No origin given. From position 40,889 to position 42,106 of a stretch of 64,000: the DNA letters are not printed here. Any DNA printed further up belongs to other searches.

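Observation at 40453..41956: Two-gene module: 5-TM membrane protein plus membrane-anchored His-rich coiled-coil protein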

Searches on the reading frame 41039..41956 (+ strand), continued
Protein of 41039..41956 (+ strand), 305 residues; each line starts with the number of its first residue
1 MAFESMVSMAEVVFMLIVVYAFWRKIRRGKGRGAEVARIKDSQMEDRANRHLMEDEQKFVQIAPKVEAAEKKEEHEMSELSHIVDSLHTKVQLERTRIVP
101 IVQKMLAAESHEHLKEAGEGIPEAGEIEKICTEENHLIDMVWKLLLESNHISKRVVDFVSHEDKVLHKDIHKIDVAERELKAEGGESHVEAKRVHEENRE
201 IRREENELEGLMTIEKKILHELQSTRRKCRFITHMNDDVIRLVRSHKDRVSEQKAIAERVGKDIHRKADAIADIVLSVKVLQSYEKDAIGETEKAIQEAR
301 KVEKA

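Call 52: fold_search(model_id=the predicted structure, library=pdb)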
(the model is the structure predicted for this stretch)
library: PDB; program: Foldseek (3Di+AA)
matches with E <= 10: 904; with E <= 0.001: 0
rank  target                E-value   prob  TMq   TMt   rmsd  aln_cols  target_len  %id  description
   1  8gl3                  3.3e-03  1.00  0.27  0.41  10.9       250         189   15  De novo design of monomeric helical bundles for pH-controlled membrane lysis (released 2023-09-06)
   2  4uos                  3.5e-03  0.98  0.20  0.28  12.6       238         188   15  Thermodynamic hyperstability in parametrically designed helical bundles (released 2014-11-05)
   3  3zx6_A                3.7e-03  1.00  0.32  0.32  61.6       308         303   13  Structure of Hamp(AF1503)-Tsr fusion - Hamp (A291V) mutant (released 2012-02-29)
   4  9a69_B                8.3e-03  1.00  0.36  0.18  66.5       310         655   13  Integrative model of MCPB-MCPC by crosslinking MS and deep learning (released 2024-09-18)
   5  3zx6_B                1.0e-02  1.00  0.33  0.33  61.7       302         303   12  Structure of Hamp(AF1503)-Tsr fusion - Hamp (A291V) mutant (released 2012-02-29)
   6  3g6b_A                1.9e-02  0.93  0.23  0.30  42.0       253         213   10  Crystal structure of a Soluble Chemoreceptor from Thermotoga maritima Asn217Ile mutant (released 2009-07-28)
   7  8r5s_A                2.8e-02  0.98  0.33  0.40  19.1       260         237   11  t113 - De-novo designed soluble homotetramer (released 2024-11-27)
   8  4tql_B                3.1e-02  0.41  0.15  0.19  37.8       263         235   15  Computationally designed three helix bundle (released 2014-10-15)
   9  2ch7_A                3.6e-02  0.47  0.19  0.18  59.8       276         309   17  Crystal structure of the cytoplasmic domain of a bacterial chemoreceptor from Thermotoga maritima (released 2006-04-18)
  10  4tql_A                3.6e-02  0.44  0.17  0.21  39.0       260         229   15  Computationally designed three helix bundle (released 2014-10-15)
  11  8r5s_D                4.6e-02  0.97  0.33  0.41  19.1       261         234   11  t113 - De-novo designed soluble homotetramer (released 2024-11-27)
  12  9a65_B                4.9e-02  0.44  0.18  0.09  68.3       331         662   10  Integrative model of YVAQ-MCPB by crosslinking MS and deep learning (released 2024-09-18)
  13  6mrt_A                5.4e-02  0.51  0.21  0.21  25.6       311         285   11  12-meric ClyA pore complex (released 2019-05-15)
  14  8s2p_BBB              5.7e-02  0.91  0.27  0.36   7.9       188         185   13  Crystal structure of Borrelia burgdorferi paralogous family 12 outer surface protein BBH37 (space group p21) (released 2025-03-05)
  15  5xg2                  5.7e-02  0.66  0.22  0.26  47.9       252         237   12  Crystal structure of a coiled-coil segment (residues 345-468 and 694-814) of Pyrococcus yayanosii Smc (released 2017-06-07)
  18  3g6b_B                6.3e-02  0.51  0.17  0.24  37.4       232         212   13  Crystal structure of a Soluble Chemoreceptor from Thermotoga maritima Asn217Ile mutant (released 2009-07-28)
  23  2ch7_B                9.4e-02  0.96  0.35  0.35  59.1       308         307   14  Crystal structure of the cytoplasmic domain of a bacterial chemoreceptor from Thermotoga maritima (released 2006-04-18)
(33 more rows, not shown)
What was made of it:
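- Closest known: Generic or designed monomeric antiparallel helical bundles. Same: They are also the top Foldseek hits (call 52).
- Closest known: Methyl-accepting chemotaxis protein cytoplasmic signalling domain. Same: Foldseek hits include 3zx6, 2ch7 and 3g6b at E = 4e-3 to 1e-1 (call 52).
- Closest known: Methyl-accepting chemotaxis protein cytoplasmic signalling domain. Different: TM-scores are at most 0.36 with very large rmsd (call 52).
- The best natural Foldseek hits include chemoreceptor cytoplasmic domains (3zx6 E = 3.7e-3; 2ch7; 3g6b; call 52).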

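Call 54: search_protein_families(library=padloc, proteins=[window:41039-41956:+], max_evalue=1)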
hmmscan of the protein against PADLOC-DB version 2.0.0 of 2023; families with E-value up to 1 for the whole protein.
window:41039-41956:+ (305 aa): 0 families

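Call 55: search_protein_families(library=phrogs, proteins=[window:41039-41956:+], max_evalue=1)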
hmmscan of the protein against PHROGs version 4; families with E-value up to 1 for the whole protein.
window:41039-41956:+ (305 aa): 1 family
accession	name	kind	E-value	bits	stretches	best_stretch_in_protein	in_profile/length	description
phrog_3913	-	unknown function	0.031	15.5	1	1-90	1-83/89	-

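Call 61: find_encoding_contigs(protein=P0017, flank=5000, max_places=1)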
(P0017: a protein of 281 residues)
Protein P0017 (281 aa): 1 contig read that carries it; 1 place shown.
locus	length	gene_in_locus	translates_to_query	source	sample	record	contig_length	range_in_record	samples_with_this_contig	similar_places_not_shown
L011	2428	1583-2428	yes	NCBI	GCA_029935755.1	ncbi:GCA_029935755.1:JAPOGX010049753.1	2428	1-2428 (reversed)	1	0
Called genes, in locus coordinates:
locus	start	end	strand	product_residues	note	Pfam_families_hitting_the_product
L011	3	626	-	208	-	?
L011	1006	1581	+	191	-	-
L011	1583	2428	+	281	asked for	?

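Call 62: find_encoding_contigs(protein=P0014, flank=5000, max_places=1)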
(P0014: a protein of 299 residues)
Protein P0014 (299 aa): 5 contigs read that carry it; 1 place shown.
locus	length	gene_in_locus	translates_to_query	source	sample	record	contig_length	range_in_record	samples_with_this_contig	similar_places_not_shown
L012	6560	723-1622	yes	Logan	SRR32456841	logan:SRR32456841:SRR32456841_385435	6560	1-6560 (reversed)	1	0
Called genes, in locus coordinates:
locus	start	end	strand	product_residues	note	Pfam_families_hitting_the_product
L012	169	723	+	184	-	-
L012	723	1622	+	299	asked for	-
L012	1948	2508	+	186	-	PF00352:TBP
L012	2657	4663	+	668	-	PF14551:MCM_N, PF17207:MCM_OB, PF00493:MCM, PF07728:AAA_5, PF01078:Mg_chelatase (weak), PF17855:MCM_lid, PF21120:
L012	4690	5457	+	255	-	PF01336:tRNA_anti-codon (weak)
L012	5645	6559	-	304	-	?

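Call 63: find_encoding_contigs(protein=P0011, flank=5000, max_places=1)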
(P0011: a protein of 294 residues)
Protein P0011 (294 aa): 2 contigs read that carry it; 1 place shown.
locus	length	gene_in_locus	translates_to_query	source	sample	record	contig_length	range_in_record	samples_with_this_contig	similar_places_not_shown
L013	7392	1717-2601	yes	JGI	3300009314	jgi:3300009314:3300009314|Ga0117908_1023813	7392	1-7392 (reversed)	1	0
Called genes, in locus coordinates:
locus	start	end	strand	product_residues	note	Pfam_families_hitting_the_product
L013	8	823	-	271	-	PF01978:TrmB, PF13091:PLDc_2 (faint), PF11495:TrmB_EBD_N (weak)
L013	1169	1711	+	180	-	-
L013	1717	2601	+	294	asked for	-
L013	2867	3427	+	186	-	PF00352:TBP, PF11858:DUF3378 (faint), PF00352:TBP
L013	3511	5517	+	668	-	PF14551:MCM_N, PF17207:MCM_OB, PF00493:MCM, PF07728:AAA_5 (weak), PF01078:Mg_chelatase (weak), PF17855:MCM_lid, PF21120: (weak)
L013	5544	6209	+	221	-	-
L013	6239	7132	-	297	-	PF01944:SpoIIM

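Call 78: search_dna_similar(query=window:41039-41956:+, collection=phages, mode=protein, max_evalue=0.01, max_rows=10)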
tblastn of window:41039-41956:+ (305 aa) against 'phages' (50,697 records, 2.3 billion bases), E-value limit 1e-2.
No match.

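Call 79: search_dna_similar(query=window:41039-41956:+, collection=plasmids, mode=protein, max_evalue=0.01, max_rows=10)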
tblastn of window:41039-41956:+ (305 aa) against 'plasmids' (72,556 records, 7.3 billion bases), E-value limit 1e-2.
No match.
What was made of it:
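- There are no matches in the phage, plasmid or defence libraries (calls 54, 55, 78, 79).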

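Call 83: fold_search(model_id=the predicted structure, library=viral)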
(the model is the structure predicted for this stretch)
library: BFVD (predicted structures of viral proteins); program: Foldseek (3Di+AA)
matches with E <= 10: 603; with E <= 0.001: 0
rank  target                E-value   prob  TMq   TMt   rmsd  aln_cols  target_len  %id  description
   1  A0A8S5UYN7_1          4.0e-03  0.97  0.23  0.10  61.5       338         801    8  Endosialidase chaperone [Siphoviridae sp. ctkKt3]
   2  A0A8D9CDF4            4.4e-03  0.97  0.23  0.15  47.7       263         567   10  Endonuclease subunit [uncultured marine phage]
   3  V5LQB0                4.6e-03  0.89  0.19  0.10  27.6       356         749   15  (no name in the UniProt tables at hand)
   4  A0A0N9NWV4            5.1e-03  1.00  0.30  0.10  59.4       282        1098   10  (no name in the UniProt tables at hand)
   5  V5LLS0                6.3e-03  0.72  0.17  0.15  77.8       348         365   18  (no name in the UniProt tables at hand)
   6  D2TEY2                1.3e-02  0.66  0.18  0.06  29.5       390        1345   14  (no name in the UniProt tables at hand)
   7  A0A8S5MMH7            1.8e-02  0.63  0.18  0.07  46.3       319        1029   17  STRUCTURAL MAINTENANCE OF CHROMOSOMES PROTEIN [Siphoviridae sp. ctxc31]
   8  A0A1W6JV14            2.2e-02  0.97  0.25  0.08  49.0       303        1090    9  Tail fiber protein [Vibrio phage pVco-5]
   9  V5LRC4                2.3e-02  0.75  0.22  0.16  80.9       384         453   13  (no name in the UniProt tables at hand)
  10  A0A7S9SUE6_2          2.7e-02  0.99  0.32  0.12  12.0       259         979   12  Uncharacterized protein [Virus NIOZ-UU157]
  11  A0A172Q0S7            2.8e-02  0.44  0.15  0.19  28.6       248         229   14  PspA/IM30 family protein [Acinetobacter phage vB_AbaM_ME3]
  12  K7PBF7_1              3.2e-02  0.99  0.38  0.12  67.4       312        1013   13  Protein ORF68 [Cyprinid herpesvirus 2]
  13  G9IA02                3.7e-02  0.63  0.23  0.21  20.3       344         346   12  (no name in the UniProt tables at hand)
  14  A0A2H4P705            3.9e-02  0.84  0.25  0.12  64.6       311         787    9  GDSL-like lipase [Pseudomonas phage nickie]
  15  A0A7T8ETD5            4.3e-02  0.95  0.33  0.36  18.4       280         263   10  (no name in the UniProt tables at hand)
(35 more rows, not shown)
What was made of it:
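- One PspA/IM30 phage protein appears in the BFVD list (rank 11, E = 0.028, TM 0.15; call 83).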

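Call 87: search_protein_families(library=ncbifam, alignment_id=A3, max_evalue=0.1)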
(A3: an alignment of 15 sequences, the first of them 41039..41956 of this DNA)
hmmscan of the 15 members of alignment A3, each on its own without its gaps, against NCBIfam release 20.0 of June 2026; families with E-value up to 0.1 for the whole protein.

A. member 1, window:41039-41956:+ (305 aa): 0 families

B. families by the number of members that match (of 15 scanned): 7 families
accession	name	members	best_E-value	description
NF045780.1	TrlF_fam_ATP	1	0.0089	TrlF family AAA-like ATPase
NF033726.0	borfam52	1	0.015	P52 family lipoprotein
TIGR02267.1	TIGR02267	1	0.02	DUSAM domain-containing protein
NF040696.1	isopcys_mtase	1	0.047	protein-S-isoprenylcysteine O-methyltransferase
NF041230.1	BagL_FevM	1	0.057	MarR family transcriptional regulator BagL/FevM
TIGR01916.1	F420_cofE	1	0.074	coenzyme F420-0:L-glutamate ligase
TIGR04527.1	mycoplas_twoTM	1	0.092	MG_279/MG_280 family protein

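Call 90: find_encoding_contigs(protein=P0012, flank=4000, max_places=2)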
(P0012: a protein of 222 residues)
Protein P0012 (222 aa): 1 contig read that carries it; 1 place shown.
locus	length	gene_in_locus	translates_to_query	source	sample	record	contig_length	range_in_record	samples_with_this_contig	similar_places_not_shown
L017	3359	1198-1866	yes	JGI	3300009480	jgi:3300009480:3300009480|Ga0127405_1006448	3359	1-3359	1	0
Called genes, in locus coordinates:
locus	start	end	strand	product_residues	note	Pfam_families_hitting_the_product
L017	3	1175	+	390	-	?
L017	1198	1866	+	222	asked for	-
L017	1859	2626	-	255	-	PF03167:UDG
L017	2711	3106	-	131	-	PF02482:Ribosomal_S30AE (weak), PF16321:Ribosom_S30AE_C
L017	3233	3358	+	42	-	?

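Call 91: search_protein_families(library=pfam, proteins=[P0012], max_evalue=0.1)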
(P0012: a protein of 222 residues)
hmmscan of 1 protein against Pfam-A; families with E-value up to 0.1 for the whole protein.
P0012 (222 aa): 0 families
